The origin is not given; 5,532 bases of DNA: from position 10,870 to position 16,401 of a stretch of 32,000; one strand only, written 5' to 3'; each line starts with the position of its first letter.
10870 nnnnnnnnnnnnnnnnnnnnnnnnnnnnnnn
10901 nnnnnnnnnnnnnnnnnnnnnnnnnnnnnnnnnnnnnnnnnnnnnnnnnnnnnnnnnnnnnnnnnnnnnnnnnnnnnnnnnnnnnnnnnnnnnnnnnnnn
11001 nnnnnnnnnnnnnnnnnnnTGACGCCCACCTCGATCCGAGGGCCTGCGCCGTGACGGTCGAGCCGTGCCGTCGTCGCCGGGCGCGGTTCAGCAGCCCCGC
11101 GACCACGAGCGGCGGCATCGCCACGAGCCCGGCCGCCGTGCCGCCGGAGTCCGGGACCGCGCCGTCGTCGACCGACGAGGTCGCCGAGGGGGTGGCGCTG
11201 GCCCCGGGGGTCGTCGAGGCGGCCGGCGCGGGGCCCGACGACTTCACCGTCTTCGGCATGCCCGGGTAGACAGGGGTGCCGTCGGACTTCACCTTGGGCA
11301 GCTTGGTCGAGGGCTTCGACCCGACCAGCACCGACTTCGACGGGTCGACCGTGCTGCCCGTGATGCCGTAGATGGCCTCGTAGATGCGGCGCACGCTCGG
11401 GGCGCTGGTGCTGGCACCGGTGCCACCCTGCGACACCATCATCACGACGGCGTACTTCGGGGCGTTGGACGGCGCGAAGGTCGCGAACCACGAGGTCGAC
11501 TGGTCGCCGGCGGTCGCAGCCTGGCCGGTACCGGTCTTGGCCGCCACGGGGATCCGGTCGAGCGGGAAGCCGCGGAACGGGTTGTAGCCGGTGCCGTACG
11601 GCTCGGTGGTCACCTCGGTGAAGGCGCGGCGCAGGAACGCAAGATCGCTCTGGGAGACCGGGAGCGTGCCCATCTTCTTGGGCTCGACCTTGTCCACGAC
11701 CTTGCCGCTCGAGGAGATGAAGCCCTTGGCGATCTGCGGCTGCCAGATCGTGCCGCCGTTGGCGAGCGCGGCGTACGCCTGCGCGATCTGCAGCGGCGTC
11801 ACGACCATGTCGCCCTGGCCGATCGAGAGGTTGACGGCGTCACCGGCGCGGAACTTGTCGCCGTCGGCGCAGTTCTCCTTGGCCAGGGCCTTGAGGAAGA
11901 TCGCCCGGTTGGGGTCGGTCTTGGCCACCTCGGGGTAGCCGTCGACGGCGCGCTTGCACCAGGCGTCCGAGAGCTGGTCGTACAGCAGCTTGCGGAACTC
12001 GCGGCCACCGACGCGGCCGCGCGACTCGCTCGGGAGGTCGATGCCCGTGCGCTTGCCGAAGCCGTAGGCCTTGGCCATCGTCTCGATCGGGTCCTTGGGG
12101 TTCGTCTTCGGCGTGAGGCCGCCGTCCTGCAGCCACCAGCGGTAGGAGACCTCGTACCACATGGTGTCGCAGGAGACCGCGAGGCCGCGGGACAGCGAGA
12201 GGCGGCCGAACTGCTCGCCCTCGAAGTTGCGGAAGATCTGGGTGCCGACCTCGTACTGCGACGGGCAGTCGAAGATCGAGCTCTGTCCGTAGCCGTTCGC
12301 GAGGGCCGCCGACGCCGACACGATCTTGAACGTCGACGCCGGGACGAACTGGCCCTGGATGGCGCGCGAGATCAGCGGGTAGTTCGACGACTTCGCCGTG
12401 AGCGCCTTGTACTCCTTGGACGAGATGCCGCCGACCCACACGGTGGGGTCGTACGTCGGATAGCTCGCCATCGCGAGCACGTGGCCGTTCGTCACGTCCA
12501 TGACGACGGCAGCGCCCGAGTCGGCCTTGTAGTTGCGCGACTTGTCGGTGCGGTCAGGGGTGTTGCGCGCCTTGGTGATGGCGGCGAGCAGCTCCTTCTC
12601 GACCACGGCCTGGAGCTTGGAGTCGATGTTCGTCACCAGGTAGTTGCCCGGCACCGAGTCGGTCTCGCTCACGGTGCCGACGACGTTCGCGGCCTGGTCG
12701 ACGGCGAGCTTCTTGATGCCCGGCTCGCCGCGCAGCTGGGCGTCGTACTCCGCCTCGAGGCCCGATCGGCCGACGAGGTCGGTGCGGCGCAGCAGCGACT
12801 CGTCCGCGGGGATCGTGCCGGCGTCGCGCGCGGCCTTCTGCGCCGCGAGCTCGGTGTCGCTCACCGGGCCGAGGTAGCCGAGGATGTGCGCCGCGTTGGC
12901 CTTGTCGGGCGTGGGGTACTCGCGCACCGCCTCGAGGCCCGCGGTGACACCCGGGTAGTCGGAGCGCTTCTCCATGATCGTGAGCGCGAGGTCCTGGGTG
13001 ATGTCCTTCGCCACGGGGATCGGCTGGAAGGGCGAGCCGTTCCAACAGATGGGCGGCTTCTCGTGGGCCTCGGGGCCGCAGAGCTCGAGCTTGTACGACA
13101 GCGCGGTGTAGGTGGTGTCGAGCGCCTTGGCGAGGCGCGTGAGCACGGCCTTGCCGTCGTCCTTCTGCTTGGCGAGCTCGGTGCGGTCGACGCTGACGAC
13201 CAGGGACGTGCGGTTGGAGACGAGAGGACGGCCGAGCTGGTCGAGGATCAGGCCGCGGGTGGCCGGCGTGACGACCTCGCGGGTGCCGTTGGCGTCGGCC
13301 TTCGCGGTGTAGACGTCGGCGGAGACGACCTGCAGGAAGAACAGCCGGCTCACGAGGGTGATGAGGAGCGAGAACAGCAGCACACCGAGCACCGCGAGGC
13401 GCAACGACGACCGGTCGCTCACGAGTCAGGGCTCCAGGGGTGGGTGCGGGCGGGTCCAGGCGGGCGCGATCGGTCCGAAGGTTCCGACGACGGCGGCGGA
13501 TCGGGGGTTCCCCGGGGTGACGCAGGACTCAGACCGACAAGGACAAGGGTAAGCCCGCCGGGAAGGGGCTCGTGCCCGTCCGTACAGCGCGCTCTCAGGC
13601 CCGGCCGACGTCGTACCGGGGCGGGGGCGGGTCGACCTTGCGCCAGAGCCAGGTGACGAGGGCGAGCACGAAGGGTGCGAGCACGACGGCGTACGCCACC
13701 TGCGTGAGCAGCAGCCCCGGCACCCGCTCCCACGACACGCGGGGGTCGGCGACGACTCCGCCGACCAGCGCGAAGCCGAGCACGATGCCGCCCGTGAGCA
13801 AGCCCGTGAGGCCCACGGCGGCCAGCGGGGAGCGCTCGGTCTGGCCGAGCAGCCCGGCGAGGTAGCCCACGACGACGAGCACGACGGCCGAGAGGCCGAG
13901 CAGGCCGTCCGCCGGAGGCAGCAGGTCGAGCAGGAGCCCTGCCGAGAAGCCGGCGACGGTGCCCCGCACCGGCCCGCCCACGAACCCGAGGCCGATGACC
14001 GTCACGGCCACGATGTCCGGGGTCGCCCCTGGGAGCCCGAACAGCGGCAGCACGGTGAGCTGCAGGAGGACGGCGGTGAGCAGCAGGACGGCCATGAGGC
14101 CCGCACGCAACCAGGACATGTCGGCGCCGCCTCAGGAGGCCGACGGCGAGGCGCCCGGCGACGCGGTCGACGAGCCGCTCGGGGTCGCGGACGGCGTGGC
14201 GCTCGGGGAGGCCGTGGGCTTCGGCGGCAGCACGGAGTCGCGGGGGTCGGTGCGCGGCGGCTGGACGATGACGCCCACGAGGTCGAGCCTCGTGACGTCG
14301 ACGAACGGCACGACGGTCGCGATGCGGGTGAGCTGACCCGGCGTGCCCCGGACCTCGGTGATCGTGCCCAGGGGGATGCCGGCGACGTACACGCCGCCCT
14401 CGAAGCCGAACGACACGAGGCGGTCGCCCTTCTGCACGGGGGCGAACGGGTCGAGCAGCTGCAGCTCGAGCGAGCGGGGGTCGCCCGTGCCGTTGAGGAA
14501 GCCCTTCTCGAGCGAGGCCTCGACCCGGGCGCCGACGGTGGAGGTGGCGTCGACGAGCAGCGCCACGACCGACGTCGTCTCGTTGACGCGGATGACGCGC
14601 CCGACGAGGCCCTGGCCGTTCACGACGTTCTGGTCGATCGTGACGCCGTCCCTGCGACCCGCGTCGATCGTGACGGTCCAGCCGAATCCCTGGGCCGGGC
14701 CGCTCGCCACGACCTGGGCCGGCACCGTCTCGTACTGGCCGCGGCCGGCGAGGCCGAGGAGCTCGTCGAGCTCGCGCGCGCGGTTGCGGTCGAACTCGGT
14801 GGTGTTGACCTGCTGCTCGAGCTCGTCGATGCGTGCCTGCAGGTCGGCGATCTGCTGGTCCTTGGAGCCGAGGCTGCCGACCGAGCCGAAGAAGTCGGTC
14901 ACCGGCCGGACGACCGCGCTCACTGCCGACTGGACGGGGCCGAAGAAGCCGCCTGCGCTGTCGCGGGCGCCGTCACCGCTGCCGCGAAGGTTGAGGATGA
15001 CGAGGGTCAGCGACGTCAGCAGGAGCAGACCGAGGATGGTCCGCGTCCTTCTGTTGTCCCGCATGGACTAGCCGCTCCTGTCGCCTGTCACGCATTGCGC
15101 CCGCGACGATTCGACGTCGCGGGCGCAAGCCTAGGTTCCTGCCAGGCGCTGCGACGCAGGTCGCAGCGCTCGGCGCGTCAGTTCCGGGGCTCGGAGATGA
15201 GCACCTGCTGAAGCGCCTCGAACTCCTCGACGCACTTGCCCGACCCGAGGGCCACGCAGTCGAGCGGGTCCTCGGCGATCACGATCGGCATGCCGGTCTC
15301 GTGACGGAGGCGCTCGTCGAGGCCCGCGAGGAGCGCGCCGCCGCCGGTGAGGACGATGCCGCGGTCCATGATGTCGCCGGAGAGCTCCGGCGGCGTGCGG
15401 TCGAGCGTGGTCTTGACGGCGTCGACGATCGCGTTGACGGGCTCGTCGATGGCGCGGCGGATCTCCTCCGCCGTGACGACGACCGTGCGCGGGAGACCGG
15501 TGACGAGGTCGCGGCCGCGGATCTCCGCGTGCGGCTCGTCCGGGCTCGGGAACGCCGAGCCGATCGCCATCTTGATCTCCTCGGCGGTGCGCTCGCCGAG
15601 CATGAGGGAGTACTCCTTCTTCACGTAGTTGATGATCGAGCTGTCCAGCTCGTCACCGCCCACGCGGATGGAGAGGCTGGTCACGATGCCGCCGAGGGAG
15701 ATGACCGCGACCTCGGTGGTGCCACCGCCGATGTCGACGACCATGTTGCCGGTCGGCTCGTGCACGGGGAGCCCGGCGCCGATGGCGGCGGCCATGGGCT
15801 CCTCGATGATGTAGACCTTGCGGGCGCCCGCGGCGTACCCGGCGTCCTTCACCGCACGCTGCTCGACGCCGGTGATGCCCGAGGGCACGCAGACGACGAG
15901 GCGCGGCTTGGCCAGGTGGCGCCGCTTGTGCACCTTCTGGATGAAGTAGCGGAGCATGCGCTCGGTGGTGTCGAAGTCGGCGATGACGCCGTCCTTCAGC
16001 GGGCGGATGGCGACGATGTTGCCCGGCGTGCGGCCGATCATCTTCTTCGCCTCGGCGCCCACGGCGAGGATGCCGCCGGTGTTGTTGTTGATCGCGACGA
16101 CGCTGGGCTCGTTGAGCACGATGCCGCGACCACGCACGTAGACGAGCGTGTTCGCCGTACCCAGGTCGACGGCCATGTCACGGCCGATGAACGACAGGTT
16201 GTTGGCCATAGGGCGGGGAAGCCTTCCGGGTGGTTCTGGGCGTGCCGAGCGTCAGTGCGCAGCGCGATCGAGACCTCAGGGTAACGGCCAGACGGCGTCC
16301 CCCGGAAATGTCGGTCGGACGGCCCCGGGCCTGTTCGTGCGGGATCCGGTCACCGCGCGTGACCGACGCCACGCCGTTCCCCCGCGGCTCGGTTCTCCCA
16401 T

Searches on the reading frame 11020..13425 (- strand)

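Call 39: search_protein_families(library=pfam, proteins=[window:11020-13425:-], max_evalue=0.0001)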
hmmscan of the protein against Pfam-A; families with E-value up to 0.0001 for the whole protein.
window:11020-13425:- (802 aa): 2 families
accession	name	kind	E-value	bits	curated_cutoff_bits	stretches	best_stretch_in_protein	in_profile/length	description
PF00905.27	Transpeptidase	-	4.6e-56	190.7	22.1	1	304-683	1-299/299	Penicillin binding protein transpeptidase domain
PF03717.20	PBP_dimer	-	3.4e-38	132.3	24.4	1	53-251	2-178/180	Penicillin-binding Protein dimerisation domain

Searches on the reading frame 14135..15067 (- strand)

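Call 39: search_protein_families(library=pfam, proteins=[window:14135-15067:-], max_evalue=0.0001)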
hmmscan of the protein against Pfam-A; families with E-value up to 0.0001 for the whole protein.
window:14135-15067:- (311 aa): 1 family
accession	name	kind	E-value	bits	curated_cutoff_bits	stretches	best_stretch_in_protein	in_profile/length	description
PF04085.20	MreC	-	1.9e-35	122.3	28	1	130-267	11-146/147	Rod shape-determining protein MreC, barrel core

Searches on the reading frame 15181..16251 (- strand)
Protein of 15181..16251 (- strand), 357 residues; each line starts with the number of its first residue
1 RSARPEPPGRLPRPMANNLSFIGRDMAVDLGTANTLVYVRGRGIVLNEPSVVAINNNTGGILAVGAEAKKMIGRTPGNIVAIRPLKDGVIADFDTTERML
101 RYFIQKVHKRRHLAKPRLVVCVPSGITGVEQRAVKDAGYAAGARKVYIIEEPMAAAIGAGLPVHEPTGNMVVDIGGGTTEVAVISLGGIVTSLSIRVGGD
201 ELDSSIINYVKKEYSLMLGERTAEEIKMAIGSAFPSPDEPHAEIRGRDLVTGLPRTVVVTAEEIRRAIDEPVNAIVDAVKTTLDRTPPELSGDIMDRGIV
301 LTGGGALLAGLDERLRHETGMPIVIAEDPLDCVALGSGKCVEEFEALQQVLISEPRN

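Call 40: search_protein_families(library=pfam, proteins=[window:15181-16251:-], max_evalue=0.0001)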
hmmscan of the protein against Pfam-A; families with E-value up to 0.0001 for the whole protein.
window:15181-16251:- (357 aa): 6 families
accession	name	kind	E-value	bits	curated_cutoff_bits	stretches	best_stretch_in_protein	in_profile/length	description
PF06723.19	MreB_Mbl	-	5.4e-156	518.9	27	1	24-348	2-326/327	MreB/Mbl protein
PF00012.26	HSP70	-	6.3e-15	54.8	20.6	1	117-215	135-239/599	Hsp70 protein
PF00022.25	Actin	-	7.1e-12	45.1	27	1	49-213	31-190/410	Actin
PF14450.12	FtsA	-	8e-12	46.1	31.8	1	170-327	1-111/127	Cell division protein FtsA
PF25216.1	Volactin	-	1.1e-05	25.5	35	1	52-317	49-289/321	Volactin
PF11104.14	PilM_2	-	2.8e-05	23.7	27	0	299-327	278-306/340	Type IV pilus assembly protein PilM;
